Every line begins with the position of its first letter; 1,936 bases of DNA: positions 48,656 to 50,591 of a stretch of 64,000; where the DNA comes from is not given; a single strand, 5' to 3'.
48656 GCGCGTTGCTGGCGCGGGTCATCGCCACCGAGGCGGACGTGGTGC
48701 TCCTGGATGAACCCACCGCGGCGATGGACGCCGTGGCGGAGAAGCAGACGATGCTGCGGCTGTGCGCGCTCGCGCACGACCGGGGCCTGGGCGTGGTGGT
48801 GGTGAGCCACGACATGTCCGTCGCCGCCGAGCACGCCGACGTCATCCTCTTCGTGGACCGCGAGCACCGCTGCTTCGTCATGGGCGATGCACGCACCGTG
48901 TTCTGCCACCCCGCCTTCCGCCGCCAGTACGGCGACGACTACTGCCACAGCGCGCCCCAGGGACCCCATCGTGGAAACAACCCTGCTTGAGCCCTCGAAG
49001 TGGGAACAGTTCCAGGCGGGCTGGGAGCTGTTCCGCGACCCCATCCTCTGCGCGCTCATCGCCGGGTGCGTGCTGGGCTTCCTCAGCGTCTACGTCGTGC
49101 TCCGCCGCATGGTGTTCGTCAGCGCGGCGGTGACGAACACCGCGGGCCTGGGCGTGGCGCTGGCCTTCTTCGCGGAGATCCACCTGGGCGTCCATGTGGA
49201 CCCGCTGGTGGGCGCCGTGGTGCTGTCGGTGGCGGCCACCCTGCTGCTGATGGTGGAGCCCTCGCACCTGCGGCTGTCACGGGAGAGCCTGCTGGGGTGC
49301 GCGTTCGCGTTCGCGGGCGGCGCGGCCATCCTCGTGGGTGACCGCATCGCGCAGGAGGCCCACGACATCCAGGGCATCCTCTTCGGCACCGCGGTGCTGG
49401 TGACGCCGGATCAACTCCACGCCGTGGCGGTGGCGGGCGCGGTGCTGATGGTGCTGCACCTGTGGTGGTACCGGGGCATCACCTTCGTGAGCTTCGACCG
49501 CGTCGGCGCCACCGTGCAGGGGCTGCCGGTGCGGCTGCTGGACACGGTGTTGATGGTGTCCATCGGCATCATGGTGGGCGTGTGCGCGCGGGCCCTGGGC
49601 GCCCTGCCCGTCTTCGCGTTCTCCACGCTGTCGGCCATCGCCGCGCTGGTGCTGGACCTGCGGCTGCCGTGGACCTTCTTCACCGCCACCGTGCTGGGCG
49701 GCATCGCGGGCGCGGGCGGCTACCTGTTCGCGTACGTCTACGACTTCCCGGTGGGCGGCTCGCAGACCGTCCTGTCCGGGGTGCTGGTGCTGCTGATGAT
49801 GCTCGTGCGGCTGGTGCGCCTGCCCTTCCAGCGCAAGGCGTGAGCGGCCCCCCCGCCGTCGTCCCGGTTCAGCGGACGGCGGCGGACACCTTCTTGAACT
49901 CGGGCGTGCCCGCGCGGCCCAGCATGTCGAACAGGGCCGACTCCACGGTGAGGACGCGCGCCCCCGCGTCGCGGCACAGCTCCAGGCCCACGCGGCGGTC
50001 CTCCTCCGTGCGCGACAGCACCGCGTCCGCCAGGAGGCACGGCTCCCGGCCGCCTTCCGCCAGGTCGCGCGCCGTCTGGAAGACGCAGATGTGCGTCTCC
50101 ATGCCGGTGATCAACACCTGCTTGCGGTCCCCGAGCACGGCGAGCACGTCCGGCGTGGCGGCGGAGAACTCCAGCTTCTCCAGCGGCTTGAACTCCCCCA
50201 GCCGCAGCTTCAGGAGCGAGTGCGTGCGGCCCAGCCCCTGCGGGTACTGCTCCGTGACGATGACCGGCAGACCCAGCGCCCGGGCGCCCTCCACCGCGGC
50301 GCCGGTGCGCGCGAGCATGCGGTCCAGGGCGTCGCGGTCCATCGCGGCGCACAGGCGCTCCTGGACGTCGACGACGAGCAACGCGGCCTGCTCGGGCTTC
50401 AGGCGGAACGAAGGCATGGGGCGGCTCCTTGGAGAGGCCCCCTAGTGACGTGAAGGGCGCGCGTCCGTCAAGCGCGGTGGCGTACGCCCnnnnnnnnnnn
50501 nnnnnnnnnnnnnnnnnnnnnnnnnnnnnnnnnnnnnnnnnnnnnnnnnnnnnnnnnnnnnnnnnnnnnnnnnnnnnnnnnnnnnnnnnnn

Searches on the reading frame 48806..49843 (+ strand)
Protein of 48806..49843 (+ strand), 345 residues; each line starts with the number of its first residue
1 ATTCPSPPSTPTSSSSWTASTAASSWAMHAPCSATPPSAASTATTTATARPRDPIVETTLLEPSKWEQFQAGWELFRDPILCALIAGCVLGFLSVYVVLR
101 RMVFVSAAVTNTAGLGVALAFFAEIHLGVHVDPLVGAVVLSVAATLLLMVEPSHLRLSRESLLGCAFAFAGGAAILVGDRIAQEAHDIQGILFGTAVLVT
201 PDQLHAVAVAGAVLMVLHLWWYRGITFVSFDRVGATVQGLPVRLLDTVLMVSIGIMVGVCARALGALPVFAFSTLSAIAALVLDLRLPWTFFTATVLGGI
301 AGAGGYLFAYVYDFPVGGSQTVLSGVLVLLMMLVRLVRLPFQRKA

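Call 30: search_protein_families(library=pfam, proteins=[window:48806-49843:+])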
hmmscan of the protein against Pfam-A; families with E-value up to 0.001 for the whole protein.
window:48806-49843:+ (345 aa): 1 family
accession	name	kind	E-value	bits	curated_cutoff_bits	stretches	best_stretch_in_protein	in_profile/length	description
PF00950.22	ABC-3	-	2.1e-36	126.2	20.1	1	76-334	5-257/258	ABC 3 transport family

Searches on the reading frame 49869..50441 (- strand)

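Call 30: search_protein_families(library=pfam, proteins=[window:49869-50441:-])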
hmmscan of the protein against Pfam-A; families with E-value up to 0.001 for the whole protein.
window:49869-50441:- (190 aa): 1 family
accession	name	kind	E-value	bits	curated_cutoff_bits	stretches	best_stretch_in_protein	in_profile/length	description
PF00857.26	Isochorismatase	-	6e-25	88.8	27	1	19-167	1-174/175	Isochorismatase domain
